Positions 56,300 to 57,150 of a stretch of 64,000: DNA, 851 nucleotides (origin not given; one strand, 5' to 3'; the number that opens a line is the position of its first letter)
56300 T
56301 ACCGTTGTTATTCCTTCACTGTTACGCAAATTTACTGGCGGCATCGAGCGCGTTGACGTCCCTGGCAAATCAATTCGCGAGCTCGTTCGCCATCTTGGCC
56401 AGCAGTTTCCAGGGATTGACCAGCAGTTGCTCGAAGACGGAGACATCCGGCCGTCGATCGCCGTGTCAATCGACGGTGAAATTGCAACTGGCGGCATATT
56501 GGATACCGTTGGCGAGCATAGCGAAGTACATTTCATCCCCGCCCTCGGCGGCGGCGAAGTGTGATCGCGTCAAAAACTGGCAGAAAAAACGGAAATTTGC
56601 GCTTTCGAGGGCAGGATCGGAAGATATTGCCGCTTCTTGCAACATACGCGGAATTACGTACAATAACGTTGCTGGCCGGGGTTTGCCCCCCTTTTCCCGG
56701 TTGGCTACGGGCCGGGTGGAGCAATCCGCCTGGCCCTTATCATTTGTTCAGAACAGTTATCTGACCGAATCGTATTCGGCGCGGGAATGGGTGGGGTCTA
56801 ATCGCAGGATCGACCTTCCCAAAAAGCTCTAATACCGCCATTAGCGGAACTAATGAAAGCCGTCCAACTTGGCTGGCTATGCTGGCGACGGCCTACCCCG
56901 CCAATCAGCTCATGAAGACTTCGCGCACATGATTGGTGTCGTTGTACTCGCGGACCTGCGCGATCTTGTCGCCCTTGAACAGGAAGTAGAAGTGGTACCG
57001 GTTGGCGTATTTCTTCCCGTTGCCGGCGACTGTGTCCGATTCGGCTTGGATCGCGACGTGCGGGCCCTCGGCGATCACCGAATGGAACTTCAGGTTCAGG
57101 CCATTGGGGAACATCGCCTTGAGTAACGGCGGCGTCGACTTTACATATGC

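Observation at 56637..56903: Promoter-driven, highly structured candidate ncRNA between converging genes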

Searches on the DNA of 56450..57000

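Call 4: search_rna_families(source=window, start=56450, end=57000, threshold=evalue, max_evalue=10, show_alignments=3)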
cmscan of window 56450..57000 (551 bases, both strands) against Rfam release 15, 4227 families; matches with E-value up to 10: 2.
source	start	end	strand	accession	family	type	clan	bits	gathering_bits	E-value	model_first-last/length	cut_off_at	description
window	56615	56742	+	RF02354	BjrC80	Gene; sRNA;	-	14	80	2.8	1-162/162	no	Bradyrhizobiaceae sRNA BjrC80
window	56779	56799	-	RF02359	MS2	Cis-reg;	-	10.9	40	9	1-36/36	no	Bacteriophage MS2 operator hairpin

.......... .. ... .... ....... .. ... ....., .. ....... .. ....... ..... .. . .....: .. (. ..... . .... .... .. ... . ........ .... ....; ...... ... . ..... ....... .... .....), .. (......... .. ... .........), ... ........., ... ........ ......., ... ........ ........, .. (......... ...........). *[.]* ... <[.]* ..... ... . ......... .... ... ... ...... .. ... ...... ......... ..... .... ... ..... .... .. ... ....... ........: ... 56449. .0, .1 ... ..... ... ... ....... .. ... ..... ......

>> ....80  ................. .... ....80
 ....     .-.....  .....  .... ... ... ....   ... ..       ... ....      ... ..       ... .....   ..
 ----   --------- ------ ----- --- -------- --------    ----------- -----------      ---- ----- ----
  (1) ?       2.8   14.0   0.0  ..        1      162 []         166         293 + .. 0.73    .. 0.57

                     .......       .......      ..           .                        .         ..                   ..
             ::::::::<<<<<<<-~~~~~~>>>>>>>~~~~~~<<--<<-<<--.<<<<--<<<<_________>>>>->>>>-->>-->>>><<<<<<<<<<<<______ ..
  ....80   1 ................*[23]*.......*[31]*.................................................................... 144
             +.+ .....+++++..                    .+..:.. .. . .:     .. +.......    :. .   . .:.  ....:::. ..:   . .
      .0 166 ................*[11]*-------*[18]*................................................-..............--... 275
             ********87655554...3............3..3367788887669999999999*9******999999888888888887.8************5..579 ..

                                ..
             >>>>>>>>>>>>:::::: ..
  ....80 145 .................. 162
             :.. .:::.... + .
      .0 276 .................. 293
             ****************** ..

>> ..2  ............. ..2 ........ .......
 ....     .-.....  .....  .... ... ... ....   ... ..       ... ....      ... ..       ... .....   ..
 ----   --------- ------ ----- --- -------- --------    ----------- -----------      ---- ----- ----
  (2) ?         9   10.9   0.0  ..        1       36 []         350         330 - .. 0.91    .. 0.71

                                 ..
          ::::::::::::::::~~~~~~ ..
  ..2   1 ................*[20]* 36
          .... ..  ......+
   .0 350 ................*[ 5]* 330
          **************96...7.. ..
